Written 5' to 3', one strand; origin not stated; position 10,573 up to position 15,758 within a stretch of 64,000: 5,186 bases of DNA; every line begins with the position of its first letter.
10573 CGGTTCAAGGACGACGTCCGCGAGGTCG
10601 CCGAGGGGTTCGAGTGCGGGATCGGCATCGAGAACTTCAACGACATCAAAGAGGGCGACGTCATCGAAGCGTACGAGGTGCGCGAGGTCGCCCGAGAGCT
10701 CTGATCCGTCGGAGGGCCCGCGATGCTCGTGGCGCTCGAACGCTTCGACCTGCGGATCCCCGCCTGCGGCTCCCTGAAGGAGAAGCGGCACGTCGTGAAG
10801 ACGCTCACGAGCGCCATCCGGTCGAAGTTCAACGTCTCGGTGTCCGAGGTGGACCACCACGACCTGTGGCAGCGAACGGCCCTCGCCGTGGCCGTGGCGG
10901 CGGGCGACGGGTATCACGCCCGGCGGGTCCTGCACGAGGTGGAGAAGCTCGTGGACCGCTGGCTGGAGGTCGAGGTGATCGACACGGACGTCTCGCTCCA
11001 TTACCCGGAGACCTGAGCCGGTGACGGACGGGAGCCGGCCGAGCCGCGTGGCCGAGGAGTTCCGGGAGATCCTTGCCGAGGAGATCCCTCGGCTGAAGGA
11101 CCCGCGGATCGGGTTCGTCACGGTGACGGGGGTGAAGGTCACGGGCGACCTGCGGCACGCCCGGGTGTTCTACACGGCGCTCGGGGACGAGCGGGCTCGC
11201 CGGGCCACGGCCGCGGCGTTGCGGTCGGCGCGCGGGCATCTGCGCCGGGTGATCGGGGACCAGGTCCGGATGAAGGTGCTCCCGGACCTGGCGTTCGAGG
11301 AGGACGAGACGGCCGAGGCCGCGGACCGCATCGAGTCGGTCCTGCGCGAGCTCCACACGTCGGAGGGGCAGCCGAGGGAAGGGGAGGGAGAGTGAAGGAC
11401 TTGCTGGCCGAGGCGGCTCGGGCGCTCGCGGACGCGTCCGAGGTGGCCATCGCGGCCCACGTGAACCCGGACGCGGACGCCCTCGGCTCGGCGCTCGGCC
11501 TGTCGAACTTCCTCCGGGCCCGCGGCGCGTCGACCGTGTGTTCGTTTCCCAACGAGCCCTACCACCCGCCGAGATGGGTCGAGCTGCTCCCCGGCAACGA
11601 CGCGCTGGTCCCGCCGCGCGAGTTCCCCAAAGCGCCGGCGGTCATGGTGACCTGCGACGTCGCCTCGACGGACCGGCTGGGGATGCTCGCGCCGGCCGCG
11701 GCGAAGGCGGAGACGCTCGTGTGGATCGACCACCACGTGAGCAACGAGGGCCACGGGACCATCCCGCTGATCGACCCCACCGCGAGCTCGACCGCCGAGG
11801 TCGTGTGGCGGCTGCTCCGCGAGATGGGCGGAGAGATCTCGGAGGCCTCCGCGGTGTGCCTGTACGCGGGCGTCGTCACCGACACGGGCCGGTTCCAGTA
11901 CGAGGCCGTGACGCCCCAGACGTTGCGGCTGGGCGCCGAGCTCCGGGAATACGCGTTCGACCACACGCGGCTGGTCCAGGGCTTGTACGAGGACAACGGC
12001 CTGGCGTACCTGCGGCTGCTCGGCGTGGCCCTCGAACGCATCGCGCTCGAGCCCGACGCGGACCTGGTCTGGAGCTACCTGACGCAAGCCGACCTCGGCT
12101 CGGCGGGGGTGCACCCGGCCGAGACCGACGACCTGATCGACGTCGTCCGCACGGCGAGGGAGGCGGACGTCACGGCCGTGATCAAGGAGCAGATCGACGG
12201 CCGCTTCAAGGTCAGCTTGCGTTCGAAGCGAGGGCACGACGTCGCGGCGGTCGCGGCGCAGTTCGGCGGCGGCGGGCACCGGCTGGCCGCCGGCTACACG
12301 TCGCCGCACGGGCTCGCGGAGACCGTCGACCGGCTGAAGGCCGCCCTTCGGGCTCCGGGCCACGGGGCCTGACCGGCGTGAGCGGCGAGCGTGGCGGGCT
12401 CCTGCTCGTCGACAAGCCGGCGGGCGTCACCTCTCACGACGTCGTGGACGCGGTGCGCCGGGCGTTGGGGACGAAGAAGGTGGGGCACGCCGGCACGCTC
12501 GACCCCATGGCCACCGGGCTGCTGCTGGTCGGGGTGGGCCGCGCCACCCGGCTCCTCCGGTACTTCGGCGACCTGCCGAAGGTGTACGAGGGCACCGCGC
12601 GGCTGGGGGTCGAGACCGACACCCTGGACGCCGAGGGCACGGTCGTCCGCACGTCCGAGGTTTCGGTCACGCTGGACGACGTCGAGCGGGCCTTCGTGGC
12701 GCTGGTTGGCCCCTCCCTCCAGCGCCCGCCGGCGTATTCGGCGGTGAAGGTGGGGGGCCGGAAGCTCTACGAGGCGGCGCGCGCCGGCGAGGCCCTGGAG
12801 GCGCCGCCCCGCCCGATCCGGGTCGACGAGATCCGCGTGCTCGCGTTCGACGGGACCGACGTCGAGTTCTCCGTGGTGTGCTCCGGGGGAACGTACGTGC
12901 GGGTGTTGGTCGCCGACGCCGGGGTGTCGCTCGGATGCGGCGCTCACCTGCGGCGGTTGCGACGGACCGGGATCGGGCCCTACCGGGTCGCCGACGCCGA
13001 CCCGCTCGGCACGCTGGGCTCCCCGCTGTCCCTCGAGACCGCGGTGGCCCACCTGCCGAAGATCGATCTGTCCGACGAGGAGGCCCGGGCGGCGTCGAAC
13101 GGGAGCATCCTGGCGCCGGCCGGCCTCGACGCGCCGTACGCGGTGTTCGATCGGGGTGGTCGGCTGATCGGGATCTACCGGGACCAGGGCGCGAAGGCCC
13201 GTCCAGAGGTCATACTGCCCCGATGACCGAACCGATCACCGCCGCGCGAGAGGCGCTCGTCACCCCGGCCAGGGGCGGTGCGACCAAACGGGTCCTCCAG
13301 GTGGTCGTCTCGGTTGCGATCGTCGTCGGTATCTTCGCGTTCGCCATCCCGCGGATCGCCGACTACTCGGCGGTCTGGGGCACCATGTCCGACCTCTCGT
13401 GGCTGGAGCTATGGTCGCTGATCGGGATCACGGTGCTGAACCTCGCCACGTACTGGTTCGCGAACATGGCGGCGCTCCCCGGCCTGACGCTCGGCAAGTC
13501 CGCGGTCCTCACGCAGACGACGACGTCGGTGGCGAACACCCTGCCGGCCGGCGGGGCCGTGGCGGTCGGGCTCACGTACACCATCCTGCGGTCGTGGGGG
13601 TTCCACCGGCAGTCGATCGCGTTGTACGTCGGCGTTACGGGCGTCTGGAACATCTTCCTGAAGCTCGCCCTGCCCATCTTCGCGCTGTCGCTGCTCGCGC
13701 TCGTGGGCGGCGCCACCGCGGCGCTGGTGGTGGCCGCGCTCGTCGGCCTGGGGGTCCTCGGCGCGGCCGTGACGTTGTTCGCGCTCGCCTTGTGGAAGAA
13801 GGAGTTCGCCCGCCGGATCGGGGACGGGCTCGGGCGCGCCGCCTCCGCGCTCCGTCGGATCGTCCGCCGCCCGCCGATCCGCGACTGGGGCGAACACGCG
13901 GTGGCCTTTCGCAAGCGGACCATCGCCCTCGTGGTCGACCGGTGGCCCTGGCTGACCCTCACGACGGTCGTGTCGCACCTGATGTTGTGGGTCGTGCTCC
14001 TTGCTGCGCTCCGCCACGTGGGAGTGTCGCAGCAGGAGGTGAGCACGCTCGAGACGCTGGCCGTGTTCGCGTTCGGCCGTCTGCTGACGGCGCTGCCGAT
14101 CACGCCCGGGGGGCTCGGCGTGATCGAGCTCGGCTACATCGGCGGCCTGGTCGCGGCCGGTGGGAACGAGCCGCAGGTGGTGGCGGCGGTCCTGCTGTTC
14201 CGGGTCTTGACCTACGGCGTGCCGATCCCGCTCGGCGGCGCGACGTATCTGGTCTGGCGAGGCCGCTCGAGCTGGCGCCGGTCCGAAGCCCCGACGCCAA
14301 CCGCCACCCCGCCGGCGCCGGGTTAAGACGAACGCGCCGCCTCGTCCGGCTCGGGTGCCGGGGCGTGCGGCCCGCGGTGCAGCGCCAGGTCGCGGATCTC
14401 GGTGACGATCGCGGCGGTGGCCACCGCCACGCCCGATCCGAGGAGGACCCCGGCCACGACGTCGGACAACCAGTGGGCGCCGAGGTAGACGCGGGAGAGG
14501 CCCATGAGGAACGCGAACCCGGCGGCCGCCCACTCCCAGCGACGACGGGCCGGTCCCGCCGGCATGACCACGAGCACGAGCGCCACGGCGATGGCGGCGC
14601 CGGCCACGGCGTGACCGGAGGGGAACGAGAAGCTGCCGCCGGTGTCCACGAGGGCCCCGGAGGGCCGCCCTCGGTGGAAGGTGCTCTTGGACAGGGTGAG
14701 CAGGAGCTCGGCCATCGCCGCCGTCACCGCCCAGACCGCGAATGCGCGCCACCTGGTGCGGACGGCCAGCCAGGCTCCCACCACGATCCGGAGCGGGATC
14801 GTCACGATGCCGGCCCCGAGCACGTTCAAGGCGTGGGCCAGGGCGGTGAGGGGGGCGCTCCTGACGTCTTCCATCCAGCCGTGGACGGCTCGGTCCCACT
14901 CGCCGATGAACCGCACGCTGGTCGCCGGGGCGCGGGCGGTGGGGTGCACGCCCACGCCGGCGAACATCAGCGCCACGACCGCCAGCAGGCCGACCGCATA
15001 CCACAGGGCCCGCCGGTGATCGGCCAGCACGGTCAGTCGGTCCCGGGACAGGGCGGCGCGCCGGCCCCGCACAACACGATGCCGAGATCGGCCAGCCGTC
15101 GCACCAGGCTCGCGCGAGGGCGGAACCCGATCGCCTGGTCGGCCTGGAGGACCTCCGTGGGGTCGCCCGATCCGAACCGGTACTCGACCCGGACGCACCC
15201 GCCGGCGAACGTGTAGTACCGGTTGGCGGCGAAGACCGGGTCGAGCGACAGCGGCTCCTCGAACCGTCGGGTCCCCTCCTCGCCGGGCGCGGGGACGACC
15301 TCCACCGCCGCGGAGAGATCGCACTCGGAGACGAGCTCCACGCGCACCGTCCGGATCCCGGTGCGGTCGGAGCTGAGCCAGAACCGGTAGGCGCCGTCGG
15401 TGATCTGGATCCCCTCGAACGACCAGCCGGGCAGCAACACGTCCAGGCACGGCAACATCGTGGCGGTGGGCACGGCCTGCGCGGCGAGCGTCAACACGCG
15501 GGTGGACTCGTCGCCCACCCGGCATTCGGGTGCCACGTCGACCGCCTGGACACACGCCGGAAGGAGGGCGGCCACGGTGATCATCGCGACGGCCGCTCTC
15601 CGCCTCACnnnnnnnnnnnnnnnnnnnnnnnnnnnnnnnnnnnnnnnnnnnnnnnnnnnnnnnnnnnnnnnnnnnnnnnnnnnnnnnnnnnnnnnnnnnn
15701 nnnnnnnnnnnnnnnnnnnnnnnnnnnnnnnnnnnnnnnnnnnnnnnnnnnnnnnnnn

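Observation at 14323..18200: Four-gene operon encoding a choline/betaine-type binding lipoprotein, a degenerate-PAP2::protein-kinase-like fusion, a lipoprotein and a canonical PAP2 phosphatase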

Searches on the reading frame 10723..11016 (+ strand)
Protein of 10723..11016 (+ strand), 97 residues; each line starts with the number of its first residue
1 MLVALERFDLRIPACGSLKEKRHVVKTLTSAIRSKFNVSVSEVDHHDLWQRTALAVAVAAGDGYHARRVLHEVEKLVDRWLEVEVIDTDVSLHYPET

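Call 71: search_protein_families(library=pfam, max_evalue=0.001, proteins=[window:10723-11016:+])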
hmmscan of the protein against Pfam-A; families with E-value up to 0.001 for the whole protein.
window:10723-11016:+ (97 aa): 2 families
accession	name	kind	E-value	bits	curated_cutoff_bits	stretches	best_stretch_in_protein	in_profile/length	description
PF04456.17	DUF503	-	4.2e-29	100.7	22.4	1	5-89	3-87/88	Protein of unknown function (DUF503)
PF15946.10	DUF4754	-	0.00036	21.2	27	1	4-62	12-69/80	Domain of unknown function (DUF4754)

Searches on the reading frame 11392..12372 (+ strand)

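Call 71: search_protein_families(library=pfam, max_evalue=0.001, proteins=[window:11392-12372:+])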
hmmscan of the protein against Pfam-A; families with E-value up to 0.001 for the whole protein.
window:11392-12372:+ (326 aa): 2 families
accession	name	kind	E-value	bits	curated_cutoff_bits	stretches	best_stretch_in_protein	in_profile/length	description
PF01368.27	DHH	-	3.7e-18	66.4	28.1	1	18-161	2-125/125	DHH family, N-terminal domain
PF02272.25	DHHA1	-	8.7e-11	42.6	25.9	1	237-319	10-96/102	DHHA1 domain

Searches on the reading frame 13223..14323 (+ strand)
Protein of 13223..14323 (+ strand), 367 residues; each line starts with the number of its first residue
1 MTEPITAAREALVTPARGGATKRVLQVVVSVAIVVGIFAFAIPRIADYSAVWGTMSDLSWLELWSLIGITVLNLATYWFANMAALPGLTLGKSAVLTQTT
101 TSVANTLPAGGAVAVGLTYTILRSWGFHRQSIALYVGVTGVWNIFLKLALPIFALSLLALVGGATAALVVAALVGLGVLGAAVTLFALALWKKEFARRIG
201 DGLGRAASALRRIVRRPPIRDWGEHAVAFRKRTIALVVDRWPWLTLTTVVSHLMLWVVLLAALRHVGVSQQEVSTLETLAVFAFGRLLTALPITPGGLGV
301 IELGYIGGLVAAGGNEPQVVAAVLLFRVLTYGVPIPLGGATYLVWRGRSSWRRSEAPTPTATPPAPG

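Call 3: search_protein_families(library=pfam, max_evalue=0.1, proteins=[window:13223-14323:+])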
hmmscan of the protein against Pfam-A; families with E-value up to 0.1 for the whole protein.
seq(367 aa): 1 family
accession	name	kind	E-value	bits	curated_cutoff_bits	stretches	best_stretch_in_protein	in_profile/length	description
PF03706.18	LPG_synthase_TM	-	7.5e-16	58.9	33.4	1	27-338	1-302/302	Lysylphosphatidylglycerol synthase TM region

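Call 4: search_protein_families(library=ncbifam, max_evalue=0.1, proteins=[window:13223-14323:+])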
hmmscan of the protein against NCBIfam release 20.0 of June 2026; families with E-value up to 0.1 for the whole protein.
seq(367 aa): 2 families
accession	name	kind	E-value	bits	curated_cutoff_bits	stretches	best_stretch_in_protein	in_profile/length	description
NF033480.1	bifunc_MprF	equivalog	1.4e-15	56.7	600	2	244-348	199-300/841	bifunctional lysylphosphatidylglycerol flippase/synthetase MprF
TIGR00374.1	TIGR00374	subfamily_domain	2.6e-10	40.2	43.2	1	225-344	194-312/323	flippase-like domain-containing protein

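Call 74: search_solved_structures(query=window:13223-14323:+, max_evalue=0.1)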
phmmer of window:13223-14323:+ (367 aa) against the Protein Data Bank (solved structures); distinct sequences matched with E-value up to 0.1: 0.

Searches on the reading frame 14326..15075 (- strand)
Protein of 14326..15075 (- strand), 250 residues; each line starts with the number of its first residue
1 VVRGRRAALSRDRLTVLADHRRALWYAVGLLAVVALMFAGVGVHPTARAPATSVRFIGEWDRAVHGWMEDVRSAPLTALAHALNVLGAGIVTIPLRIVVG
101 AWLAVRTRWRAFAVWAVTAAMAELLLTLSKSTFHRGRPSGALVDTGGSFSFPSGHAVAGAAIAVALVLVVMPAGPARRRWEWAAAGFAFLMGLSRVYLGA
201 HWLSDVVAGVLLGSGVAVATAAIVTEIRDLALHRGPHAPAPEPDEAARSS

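Call 3: search_protein_families(library=pfam, max_evalue=0.1, proteins=[window:14326-15075:-])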
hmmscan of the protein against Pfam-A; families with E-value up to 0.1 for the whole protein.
seq(250 aa): 2 families
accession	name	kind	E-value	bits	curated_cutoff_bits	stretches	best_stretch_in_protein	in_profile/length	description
PF01569.27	PAP2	-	7.3e-20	71.5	27.2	1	116-226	6-127/130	PAP2 superfamily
PF14378.12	PAP2_3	-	5.6e-08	33.2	27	1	145-217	121-188/190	PAP2 superfamily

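Call 4: search_protein_families(library=ncbifam, max_evalue=0.1, proteins=[window:14326-15075:-])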
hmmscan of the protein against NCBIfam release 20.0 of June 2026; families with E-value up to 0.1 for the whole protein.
seq(250 aa): 6 families
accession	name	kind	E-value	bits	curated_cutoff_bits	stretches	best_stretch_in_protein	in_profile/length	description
NF047884.1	UdeprDiPSep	equivalog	3.8e-10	40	250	1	78-221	43-184/188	undecaprenyl-diphosphatase SepP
NF007975.0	PRK10699.1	equivalog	1.2e-08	34.7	261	1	148-227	156-233/254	phosphatidylglycerophosphatase B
NF045654.1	APhasePhoC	equivalog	0.0001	21.9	430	1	150-220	163-225/248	acid phosphatase PhoC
NF028538.0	PAP2_lipid_A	equivalog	0.014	14.9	275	1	150-223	159-230/234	PAP2 family lipid A phosphatase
NF007159.0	PRK09597.1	equivalog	0.016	14.9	177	1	146-214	116-178/191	lipid A 1-phosphatase LpxE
NF008813.0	PRK11837.1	equivalog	0.02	14.8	229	1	145-225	99-172/202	undecaprenyl-diphosphate phosphatase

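Call 73: search_solved_structures(query=window:14326-15030:-, max_evalue=0.01)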
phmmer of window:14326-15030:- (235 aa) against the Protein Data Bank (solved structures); distinct sequences matched with E-value up to 0.01: 13.
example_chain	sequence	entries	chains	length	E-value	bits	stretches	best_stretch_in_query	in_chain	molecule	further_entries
5jki_A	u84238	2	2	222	1.1e-13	54.9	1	53-198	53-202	Putative lipid phosphate phosphatase YodM | Phosphatidylglycerophosphatase B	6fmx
6ebu_A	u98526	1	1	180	1.4e-05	28.3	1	69-199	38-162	LpxE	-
9htz_A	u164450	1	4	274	1.6e-05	28.1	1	129-215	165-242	Phosphatase PAP2 family protein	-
2akc_A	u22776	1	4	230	3.2e-05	27.1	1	134-199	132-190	class A nonspecific acid phosphatase PhoN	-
2a96_A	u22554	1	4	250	3.7e-05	26.9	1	134-199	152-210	class A nonspecific acid phosphatase PhoN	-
2ipb_A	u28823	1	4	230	6.2e-05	26.2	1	134-199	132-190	Class A nonspecific acid phosphatase PhoN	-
1iw8_A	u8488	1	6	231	0.00017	24.8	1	134-204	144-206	acid phosphatase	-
9qcj_A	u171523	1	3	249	0.00017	24.7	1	130-205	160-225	Major phosphate-irrepressible acid phosphatase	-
9qci_A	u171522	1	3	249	0.00017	24.7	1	131-205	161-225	Major phosphate-irrepressible acid phosphatase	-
1d2t_A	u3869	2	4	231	0.00021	24.5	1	134-204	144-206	ACID PHOSPHATASE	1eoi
9jq0_A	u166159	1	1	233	0.00022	24.4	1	134-204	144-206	Acid phosphatase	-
8yc1_A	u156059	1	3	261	0.00045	23.4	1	134-203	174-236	Acid phosphatase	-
21nw_A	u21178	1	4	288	0.0059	19.7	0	121-211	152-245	Phospholipid phosphatase 2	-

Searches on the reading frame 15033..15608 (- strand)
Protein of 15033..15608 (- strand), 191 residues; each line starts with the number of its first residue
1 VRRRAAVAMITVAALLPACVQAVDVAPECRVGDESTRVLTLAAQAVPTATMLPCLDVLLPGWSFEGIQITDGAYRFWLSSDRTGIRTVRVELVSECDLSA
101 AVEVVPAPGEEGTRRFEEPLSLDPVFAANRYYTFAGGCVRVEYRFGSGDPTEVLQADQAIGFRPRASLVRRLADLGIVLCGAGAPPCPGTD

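Call 3: search_protein_families(library=pfam, max_evalue=0.1, proteins=[window:15036-15608:-])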
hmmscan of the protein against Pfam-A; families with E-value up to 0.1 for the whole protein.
seq(191 aa): 0 families

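Call 4: search_protein_families(library=ncbifam, max_evalue=0.1, proteins=[window:15036-15608:-])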
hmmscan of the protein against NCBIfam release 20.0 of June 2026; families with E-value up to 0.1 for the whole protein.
seq(191 aa): 0 families

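Call 22: find_homologous_proteins(query=window:15033-15608:-)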
Query window:15033-15608:- (191 aa): 84 proteins with E <= 0.001 among 904 candidates.
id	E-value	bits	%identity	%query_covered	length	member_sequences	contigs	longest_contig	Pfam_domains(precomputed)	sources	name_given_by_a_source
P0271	2.4e-116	404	100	96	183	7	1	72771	-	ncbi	ncbi:MAG TPA: hypothetical protein VF129_13585 [Actinomycetota bacterium]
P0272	2.3e-100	352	83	99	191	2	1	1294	-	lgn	-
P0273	9.7e-95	334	82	91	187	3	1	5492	-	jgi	jgi:hypothetical protein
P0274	8.6e-92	324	81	92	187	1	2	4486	-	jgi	jgi:hypothetical protein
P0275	2.5e-77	277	68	99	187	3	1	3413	-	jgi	jgi:hypothetical protein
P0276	1.0e-76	275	66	91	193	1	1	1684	-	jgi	jgi:hypothetical protein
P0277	3.2e-75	270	68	93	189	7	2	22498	-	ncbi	ncbi:MAG: hypothetical protein ACXWX6_00745 [Actinomycetota bacterium]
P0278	6.4e-74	266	67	90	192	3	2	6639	-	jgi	jgi:hypothetical protein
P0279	8.7e-74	265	67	100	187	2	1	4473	-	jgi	jgi:hypothetical protein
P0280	4.8e-73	263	68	98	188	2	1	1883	-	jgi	jgi:hypothetical protein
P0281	4.1e-71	257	66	93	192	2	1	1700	-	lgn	-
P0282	1.9e-70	255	61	99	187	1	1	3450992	-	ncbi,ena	-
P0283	4.4e-70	253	64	100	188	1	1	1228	-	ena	-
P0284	7.4e-70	253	64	91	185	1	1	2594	-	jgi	jgi:hypothetical protein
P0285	1.5e-69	252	68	91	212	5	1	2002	-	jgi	jgi:hypothetical protein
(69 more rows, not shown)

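Call 29: predict_structure(alignment_id=A1)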
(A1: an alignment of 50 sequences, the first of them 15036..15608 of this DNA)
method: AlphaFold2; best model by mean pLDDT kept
length: 191 residues; sequences in the alignment: 50
mean_pLDDT: 91.5   pTM: 0.84
mean pLDDT of the five models: 91.5, 91.3, 90.9, 90.2, 88.5
residues with pLDDT >= 90: 146; 70-90: 34; 50-70: 11; < 50: 0
segments of 3 or more residues with pLDDT < 50: none
pLDDT, mean of each block of 10 residues (from residue 1): 75 68 83 90 97 97 97 97 96 98 95 96 89 98 90 94 96 95 90 52
secondary structure, 60 per line:
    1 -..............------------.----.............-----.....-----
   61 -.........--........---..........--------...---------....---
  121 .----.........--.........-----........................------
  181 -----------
elements in order: H2-15 H33-45 E51-55 E62-70 E73-80 E84-93 E102-104 E114-117 E126-134 E137-145 H151-159 E160-164 H165-174
